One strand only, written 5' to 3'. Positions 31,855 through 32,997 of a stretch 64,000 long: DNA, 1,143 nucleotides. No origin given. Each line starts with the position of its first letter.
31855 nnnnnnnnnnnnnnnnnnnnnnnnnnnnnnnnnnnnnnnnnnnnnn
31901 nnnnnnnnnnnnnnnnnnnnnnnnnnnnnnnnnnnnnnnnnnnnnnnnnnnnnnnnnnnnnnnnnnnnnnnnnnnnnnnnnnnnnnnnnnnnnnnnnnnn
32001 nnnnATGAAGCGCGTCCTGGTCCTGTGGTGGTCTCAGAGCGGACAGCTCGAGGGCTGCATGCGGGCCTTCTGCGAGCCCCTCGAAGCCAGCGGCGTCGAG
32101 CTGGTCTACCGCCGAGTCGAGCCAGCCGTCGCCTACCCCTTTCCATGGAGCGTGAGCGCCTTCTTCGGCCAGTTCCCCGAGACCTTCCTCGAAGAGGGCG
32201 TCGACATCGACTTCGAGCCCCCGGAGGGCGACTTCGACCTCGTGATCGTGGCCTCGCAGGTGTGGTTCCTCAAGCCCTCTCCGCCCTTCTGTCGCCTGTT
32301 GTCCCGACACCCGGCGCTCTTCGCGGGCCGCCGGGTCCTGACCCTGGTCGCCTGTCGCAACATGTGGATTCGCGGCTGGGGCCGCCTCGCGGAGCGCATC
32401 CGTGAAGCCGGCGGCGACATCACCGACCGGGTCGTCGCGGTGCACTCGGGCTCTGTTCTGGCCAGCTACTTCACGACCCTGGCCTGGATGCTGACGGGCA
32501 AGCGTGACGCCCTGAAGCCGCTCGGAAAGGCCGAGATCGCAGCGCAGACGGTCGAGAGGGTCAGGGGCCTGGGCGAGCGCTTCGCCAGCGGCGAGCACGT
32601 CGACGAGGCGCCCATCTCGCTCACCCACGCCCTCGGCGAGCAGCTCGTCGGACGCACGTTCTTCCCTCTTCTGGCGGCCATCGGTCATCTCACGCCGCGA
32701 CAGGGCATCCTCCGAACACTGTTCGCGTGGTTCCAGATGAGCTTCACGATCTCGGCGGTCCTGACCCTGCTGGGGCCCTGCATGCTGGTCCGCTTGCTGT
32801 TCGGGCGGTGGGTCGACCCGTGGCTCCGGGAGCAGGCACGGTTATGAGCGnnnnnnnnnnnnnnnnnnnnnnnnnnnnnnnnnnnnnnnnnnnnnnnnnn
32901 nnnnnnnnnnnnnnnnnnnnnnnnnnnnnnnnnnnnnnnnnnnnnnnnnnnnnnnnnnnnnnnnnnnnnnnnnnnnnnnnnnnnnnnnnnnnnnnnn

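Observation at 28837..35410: Eight-gene, translationally coupled DarA/DarB-type (dialkylresorcinol/cyclohexanedione) cluster expanded with its own KS/CLF pair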

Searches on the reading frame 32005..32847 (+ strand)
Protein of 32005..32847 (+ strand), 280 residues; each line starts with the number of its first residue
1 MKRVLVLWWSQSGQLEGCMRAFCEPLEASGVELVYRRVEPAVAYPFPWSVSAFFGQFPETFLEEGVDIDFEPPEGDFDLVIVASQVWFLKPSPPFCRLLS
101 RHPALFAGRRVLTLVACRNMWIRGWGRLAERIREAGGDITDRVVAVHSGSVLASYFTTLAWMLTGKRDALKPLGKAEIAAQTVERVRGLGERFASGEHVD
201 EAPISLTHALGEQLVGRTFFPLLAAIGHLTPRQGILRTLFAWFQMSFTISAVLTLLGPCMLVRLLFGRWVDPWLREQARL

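Call 4: search_protein_families(library=ncbifam, proteins=[window:32005-32847:+], max_evalue=0.01)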
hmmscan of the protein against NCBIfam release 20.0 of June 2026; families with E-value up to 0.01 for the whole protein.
window:32005-32847:+ (280 aa): 0 families

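Call 5: search_protein_families(library=pfam, proteins=[window:32005-32847:+], max_evalue=0.01)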
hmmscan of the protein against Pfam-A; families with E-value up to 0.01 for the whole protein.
window:32005-32847:+ (280 aa): 0 families

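Call 7: search_protein_families(library=ncbifam, proteins=[window:32005-32847:+], max_evalue=10)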
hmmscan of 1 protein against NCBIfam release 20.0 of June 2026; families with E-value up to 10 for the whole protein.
window:32005-32847:+ (280 aa): 1 family
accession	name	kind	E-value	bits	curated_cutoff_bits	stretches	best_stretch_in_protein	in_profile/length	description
NF041886.1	Rmf_CrpP_fam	subfamily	0.13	11.9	28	1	116-127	26-37/39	Rmf/CrpP family protein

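Call 9: find_homologous_proteins(query=window:32005-32847:+)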
Query window:32005-32847:+ (280 aa): 405 proteins with E <= 0.001 among 8000 candidates; the best 120 are listed.
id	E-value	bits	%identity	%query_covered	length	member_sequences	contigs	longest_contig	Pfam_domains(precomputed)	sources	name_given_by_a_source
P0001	7.7e-187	638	100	100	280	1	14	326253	-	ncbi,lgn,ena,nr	ncbi:MAG TPA: hypothetical protein QGF58_24745 [Myxococcota bacterium]|nr:hypothetical protein [Myxo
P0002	5.0e-159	546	86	99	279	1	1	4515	-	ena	-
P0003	1.5e-155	535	86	99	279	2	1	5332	-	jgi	-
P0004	1.6e-150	518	82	100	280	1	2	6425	-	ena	-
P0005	5.0e-115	402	99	64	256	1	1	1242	-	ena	-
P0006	5.2e-82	293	53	100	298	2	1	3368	-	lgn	-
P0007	3.0e-81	291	55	100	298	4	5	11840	-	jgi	jgi:hypothetical protein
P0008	5.5e-79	284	52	100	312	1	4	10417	-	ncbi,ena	-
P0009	1.3e-78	282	51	100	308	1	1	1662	-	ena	-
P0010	6.0e-78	280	47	100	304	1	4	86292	-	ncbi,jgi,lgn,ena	-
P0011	2.8e-76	275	49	100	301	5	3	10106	-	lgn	-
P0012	4.8e-75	271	51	100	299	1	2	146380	-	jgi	jgi:hypothetical protein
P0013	5.0e-75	271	48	100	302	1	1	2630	-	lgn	-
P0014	6.4e-75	270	50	100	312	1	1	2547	-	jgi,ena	-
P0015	6.6e-75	270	49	100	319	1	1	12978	-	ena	-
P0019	1.4e-73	266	48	100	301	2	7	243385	-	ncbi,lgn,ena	-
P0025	1.7e-68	249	49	100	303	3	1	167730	-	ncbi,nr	ncbi:MAG: hypothetical protein GY913_03875 [Proteobacteria bacterium]|nr:hypothetical protein [Pseud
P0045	3.8e-35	140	40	72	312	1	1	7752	-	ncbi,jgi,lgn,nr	ncbi:MAG: dialkylresorcinol condensing enzyme [Azoarcus sp.]|jgi:hypothetical protein|nr:dialkylreso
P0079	8.6e-33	132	35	100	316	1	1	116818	-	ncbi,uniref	ncbi:dialkylresorcinol condensing enzyme [Fontimonas sp. SYSU GA230001]|uniref:dialkylrecorsinol con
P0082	9.7e-33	132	40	72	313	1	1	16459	-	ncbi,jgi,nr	ncbi:MAG: dialkylresorcinol condensing enzyme [Azoarcus sp.]|jgi:hypothetical protein|nr:dialkylreso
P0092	2.1e-32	131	32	95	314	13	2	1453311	-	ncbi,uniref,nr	ncbi:stilbene biosynthesis aromatase StlC [Photorhabdus khanii]|uniref:Stilbene biosynthesis aromata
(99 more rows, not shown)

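Call 14: find_encoding_contigs(protein=P0001, flank=10000, max_places=3)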
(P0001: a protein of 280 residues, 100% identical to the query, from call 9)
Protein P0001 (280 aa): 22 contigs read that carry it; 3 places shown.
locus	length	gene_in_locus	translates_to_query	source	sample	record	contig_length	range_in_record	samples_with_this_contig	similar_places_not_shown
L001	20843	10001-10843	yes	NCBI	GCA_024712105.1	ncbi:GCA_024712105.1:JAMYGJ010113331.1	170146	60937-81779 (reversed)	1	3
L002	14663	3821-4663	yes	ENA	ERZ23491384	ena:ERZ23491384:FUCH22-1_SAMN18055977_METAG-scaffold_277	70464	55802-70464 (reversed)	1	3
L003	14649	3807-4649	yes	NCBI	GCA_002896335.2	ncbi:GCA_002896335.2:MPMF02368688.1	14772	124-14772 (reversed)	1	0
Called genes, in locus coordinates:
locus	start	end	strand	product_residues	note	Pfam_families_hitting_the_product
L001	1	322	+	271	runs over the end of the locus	-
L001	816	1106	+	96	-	-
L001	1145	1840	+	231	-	PF00160:Pro_isomerase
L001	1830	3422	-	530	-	-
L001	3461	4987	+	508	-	PF02310:B12-binding, PF04055:Radical_SAM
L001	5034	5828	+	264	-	-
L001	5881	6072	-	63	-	-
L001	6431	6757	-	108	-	PF01839:FG-GAP (weak)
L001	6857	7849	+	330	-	PF13472:Lipase_GDSL_2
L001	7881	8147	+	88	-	-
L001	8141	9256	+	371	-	PF00109:ketoacyl-synt, PF02801:Ketoacyl-synt_C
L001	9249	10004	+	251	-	PF13723:Ketoacyl-synt_2 (weak), PF00109:ketoacyl-synt (weak)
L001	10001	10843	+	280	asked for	-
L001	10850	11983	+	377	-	PF08541:ACP_syn_III_C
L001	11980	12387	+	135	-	-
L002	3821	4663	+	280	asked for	-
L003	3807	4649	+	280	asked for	-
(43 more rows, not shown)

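Call 17: find_related_loci(query=A1, collection=genome_contigs, flank=10000)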
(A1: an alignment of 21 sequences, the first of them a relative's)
Query A1 (280 aa) in genome_contigs; peptide patterns used: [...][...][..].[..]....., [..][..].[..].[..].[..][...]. (x = any residue, [..] = any of these).
599 stretches matched a pattern (row limit reached: there are more); 588 encode a relative of the query (tblastn E <= 1e-3); the best 80 are kept; 80 distinct loci.
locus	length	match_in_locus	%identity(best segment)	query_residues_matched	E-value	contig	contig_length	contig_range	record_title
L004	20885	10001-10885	48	2-280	1e-75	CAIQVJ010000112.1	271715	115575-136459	MAG: uncultured proteobacterium isolate KTt_bin-1053 genome assembly, contig: bin-1053:112/137, whole genome shotgun seq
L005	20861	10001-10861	49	2-280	2e-71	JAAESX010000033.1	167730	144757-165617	MAG: Proteobacteria bacterium isolate Ust_23 UstG_CONTIG361040, whole genome shotgun sequence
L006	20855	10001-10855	35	1-268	2e-44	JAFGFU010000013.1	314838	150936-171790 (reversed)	MAG: Campylobacterales bacterium isolate Zod_Metabat.1333 k87_5483158, whole genome shotgun sequence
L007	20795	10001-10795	36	2-256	3e-44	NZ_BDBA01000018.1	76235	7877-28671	Nocardia amamiensis NBRC 102102, whole genome shotgun sequence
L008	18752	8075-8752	39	2-219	7e-43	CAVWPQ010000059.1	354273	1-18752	MAG: uncultured Actinomycetota bacterium isolate MFD05442.bin.3.542 genome assembly, contig: contig_8366, whole genome s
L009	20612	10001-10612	35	2-201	7e-43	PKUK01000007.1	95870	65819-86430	MAG: Arcobacter sp. isolate BM504 sc_105, whole genome shotgun sequence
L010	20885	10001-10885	32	1-279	1e-42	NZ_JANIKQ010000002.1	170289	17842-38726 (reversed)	Neisseria dentiae strain 1292RC1 21462_28_2, whole genome shotgun sequence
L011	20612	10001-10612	34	2-201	7e-42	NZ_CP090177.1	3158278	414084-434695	Arcobacter iocasae strain KX21116 chromosome, complete genome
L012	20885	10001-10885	32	1-279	1e-41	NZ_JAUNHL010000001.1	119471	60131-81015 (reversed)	MAG: Neisseria sp. isolate S28M_Sa_33 NODE_32_length_119471_cov_49.399377, whole genome shotgun sequence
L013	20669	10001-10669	39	2-219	2e-41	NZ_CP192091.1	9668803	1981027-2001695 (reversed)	Nocardia sp. CA-119907 chromosome, complete genome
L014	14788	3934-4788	34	1-268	3e-41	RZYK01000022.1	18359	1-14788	MAG: Epsilonproteobacteria bacterium isolate INTA.AUR.011 contig-100_1251, whole genome shotgun sequence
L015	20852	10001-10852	32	2-268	3e-40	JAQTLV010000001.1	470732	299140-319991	MAG: Sulfurovaceae bacterium isolate STA_25 NODE_18_length_470732_cov_17.712950_Sandtown_A, whole genome shotgun sequenc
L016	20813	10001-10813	32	1-256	2e-40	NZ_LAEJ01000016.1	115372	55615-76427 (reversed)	Neisseria flavescens strain CD-NF3 seq0049, whole genome shotgun sequence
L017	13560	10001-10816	35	2-271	2e-40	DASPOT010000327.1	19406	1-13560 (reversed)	MAG TPA_asm: Mycobacterium sp. isolate SMAG_U12154 k141_1561851, whole genome shotgun sequence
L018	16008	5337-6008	34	2-220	5e-40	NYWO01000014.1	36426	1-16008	MAG: Arcobacter sp. isolate CPC16 MHASMcontig_68711, whole genome shotgun sequence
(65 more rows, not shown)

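Call 43: predict_structure(alignment_id=A1)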
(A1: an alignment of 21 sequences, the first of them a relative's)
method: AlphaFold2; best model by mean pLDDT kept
length: 280 residues; sequences in the alignment: 21
mean_pLDDT: 93.2   pTM: 0.91
mean pLDDT of the five models: 93.2, 92.9, 92.2, 91.6, 91.1
residues with pLDDT >= 90: 219; 70-90: 59; 50-70: 2; < 50: 0
segments of 3 or more residues with pLDDT < 50: none
pLDDT, mean of each block of 10 residues (from residue 1): 93 94 98 98 93 95 96 96 95 97 97 90 95 98 86 84 88 87 96 95 86 93 97 95 94 89 94 89
secondary structure, 60 per line:
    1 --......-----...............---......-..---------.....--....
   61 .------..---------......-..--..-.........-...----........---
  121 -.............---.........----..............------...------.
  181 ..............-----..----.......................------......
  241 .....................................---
elements in order: E3-8 H14-28 E32-37 H50-54 H57-61 E79-84 H93-101 E110-117 H122-134 E138-146 H151-164 H180-194 H206-228 H235-277

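Call 47: fold_search(model_id=the predicted structure, library=pdb)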
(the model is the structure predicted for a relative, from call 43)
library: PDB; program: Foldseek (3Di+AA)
matches with E <= 10: 1483; with E <= 0.001: 123
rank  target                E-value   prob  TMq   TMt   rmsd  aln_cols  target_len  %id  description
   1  5tgz                  1.1e-06  1.00  0.37  0.24  22.2       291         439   16  Crystal Structure of the Human Cannabinoid Receptor CB1 (released 2016-11-02)
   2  5xra                  1.2e-06  1.00  0.41  0.27  24.3       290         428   15  Crystal structure of the human CB1 in complex with agonist AM11542 (released 2017-07-12)
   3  7k15                  1.6e-06  1.00  0.40  0.26  24.5       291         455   14  Crystal structure of the Human Leukotriene B4 Receptor 1 in Complex with Selective Antagonist MK-D-046 (released 2021-02-17)
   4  6li1                  2.1e-06  1.00  0.36  0.24  20.7       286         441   16  Crystal structure of GPR52 ligand free form with flavodoxin fusion (released 2020-02-26)
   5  7epf                  2.1e-06  1.00  0.36  0.26  27.2       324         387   15  Crystal structure of mGlu2 bound to NAM597 (released 2021-06-23)
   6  5v56_B                2.9e-06  1.00  0.37  0.17  27.4       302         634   16  2.9A XFEL structure of the multi-domain human smoothened receptor (with E194M mutation) in complex with TC114 (released 2017-05-24)
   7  7epe                  3.9e-06  1.00  0.35  0.26  25.5       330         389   15  Crystal structure of mGlu2 bound to NAM563 (released 2021-06-23)
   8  7q6m_B                4.3e-06  1.00  0.42  0.56   8.8       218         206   17  Structure of WrbA from Yersinia pseudotuberculosis in P1 (released 2022-08-03)
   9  5xr8                  4.3e-06  1.00  0.35  0.24  24.8       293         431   15  Crystal structure of the human CB1 in complex with agonist AM841 (released 2017-07-12)
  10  7q6n_D                4.9e-06  1.00  0.41  0.55   9.4       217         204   18  Structure of WrbA from Salmonella Typhimurium bound to ME0052 (released 2022-08-03)
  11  5v57_A                5.4e-06  1.00  0.36  0.16  30.1       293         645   16  3.0A SYN structure of the multi-domain human smoothened receptor in complex with TC114 (released 2017-05-24)
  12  7q6n_A                5.7e-06  1.00  0.42  0.57   9.0       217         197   18  Structure of WrbA from Salmonella Typhimurium bound to ME0052 (released 2022-08-03)
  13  5wid_B                6.8e-06  1.00  0.39  0.72   7.7       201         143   14  Structure of a flavodoxin from the domain Archaea (released 2018-08-08)
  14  7ddz                  9.5e-06  1.00  0.36  0.24  23.5       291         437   15  The Crystal Structure of Human Neuropeptide Y Y2 Receptor with JNJ-31020028 (released 2021-01-27)
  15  5v56_A                9.5e-06  1.00  0.36  0.17  29.1       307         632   16  2.9A XFEL structure of the multi-domain human smoothened receptor (with E194M mutation) in complex with TC114 (released 2017-05-24)
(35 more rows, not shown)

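Call 51: find_encoding_contigs(protein=P0082, flank=10000, max_places=2)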
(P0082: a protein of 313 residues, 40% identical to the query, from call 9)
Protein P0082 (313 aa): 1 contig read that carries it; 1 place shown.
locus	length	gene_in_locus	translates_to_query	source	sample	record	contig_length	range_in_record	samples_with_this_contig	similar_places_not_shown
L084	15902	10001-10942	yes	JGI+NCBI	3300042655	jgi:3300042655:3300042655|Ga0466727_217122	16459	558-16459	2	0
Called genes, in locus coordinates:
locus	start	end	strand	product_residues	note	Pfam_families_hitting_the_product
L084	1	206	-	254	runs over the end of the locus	?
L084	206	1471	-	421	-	PF13439:Glyco_transf_4, PF13477:Glyco_trans_4_2 (weak), PF00534:Glycos_transf_1, PF13692:Glyco_trans_1_4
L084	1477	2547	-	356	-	PF13439:Glyco_transf_4 (weak), PF00534:Glycos_transf_1, PF13692:Glyco_trans_1_4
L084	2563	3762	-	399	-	PF00534:Glycos_transf_1, PF13692:Glyco_trans_1_4, PF13524:Glyco_trans_1_2 (faint)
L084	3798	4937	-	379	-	PF02350:Epimerase_2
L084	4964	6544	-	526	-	PF01522:Polysacc_deac_1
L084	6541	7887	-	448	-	-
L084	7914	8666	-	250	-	PF00005:ABC_tran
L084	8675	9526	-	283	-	PF01061:ABC2_membrane, PF12698:ABC2_membrane_3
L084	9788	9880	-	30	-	-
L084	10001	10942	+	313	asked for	-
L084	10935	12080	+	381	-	PF08541:ACP_syn_III_C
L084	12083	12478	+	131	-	-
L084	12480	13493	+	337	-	PF14399:BtrH_N, PF16169:DUF4872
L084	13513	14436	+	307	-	PF00005:ABC_tran, PF13304:AAA_21 (weak)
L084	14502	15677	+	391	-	PF12679:ABC2_membrane_2 (weak), PF12698:ABC2_membrane_3, PF01061:ABC2_membrane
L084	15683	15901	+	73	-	?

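Call 52: find_encoding_contigs(protein=P0019, flank=8000, max_places=1)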
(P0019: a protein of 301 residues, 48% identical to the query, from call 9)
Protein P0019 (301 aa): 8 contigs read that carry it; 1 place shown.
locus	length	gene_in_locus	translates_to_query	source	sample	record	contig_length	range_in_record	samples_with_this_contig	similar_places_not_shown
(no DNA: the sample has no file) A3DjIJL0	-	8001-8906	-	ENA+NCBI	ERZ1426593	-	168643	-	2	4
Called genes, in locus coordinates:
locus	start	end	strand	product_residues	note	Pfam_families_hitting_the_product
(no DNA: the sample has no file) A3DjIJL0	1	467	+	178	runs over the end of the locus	PF04264:YceI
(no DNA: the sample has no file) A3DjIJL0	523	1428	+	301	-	PF02770:Acyl-CoA_dh_M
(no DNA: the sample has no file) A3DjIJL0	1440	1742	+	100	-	-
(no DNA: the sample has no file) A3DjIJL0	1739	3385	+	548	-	PF01266:DAO (faint), PF04820:Trp_halogenase (faint), PF05834:Lycopene_cycl (weak), PF13450:NAD_binding_8 (weak)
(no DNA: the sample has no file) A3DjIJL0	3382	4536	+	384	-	PF00109:ketoacyl-synt, PF02801:Ketoacyl-synt_C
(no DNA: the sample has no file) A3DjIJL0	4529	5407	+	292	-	PF00109:ketoacyl-synt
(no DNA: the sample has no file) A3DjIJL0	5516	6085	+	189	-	PF00005:ABC_tran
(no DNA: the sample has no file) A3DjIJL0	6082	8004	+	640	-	PF02687:FtsX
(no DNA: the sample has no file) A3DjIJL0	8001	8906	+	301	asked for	-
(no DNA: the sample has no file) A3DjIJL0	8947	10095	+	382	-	PF08541:ACP_syn_III_C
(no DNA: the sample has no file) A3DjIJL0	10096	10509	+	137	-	-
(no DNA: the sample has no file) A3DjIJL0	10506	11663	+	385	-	PF14399:BtrH_N, PF16169:DUF4872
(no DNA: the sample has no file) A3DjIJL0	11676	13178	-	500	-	-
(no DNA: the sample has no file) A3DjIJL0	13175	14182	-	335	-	-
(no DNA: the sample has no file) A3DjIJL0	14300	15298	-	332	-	-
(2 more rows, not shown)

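Call 53: find_encoding_contigs(protein=P0010, flank=8000, max_places=1)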
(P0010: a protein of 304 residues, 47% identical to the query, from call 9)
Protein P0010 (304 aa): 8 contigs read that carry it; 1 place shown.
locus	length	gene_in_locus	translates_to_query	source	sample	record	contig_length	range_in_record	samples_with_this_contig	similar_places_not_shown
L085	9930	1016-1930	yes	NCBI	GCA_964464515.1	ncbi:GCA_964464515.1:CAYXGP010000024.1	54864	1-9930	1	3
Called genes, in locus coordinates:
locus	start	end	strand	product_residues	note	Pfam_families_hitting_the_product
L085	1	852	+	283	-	?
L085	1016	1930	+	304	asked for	-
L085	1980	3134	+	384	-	PF08541:ACP_syn_III_C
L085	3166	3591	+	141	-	-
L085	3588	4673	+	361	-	PF14399:BtrH_N, PF16169:DUF4872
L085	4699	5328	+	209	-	PF13489:Methyltransf_23, PF13649:Methyltransf_25, PF13847:Methyltransf_31, PF08241:Methyltransf_11, PF08242:Methyltransf_12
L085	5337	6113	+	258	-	PF09414:RNA_ligase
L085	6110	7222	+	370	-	PF01966:HD (weak), PF13671:AAA_33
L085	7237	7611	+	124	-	PF01124:MAPEG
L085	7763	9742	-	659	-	-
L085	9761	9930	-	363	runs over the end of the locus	PF13453:Zn_ribbon_TFIIB (weak), PF01694:Rhomboid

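Call 54: find_encoding_contigs(protein=P0004, flank=8000, max_places=1)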
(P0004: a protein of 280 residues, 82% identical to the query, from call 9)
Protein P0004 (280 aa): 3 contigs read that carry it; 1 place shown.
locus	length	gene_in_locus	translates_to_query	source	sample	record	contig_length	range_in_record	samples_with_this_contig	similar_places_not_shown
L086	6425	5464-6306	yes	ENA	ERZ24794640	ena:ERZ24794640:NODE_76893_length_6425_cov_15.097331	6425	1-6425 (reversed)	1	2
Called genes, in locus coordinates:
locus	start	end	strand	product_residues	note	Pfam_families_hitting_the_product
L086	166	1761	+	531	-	PF13229:Beta_helix (weak)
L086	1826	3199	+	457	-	-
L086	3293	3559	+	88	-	-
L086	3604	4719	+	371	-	PF00109:ketoacyl-synt, PF02801:Ketoacyl-synt_C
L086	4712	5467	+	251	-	PF13723:Ketoacyl-synt_2 (weak), PF00109:ketoacyl-synt (weak)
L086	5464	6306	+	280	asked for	-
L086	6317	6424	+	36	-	?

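Call 56: search_protein_families(library=ncbifam, proteins=[P0092, P0079, P0045, P0010, P0025], max_evalue=0.01)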
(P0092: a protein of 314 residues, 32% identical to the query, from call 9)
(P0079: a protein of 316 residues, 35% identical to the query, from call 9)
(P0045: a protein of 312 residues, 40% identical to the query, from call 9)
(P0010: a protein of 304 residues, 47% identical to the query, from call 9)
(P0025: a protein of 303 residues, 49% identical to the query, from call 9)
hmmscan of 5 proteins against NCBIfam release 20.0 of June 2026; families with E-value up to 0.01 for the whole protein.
P0092 (314 aa): 0 families

P0079 (316 aa): 1 family
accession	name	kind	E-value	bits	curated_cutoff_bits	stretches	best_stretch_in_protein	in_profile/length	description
TIGR03882.1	cyclo_dehyd_2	equivalog_domain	0.0068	16.6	36.9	0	97-153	39-96/164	TOMM precursor leader peptide-binding protein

P0045 (312 aa): 0 families

P0010 (304 aa): 0 families

P0025 (303 aa): 0 families
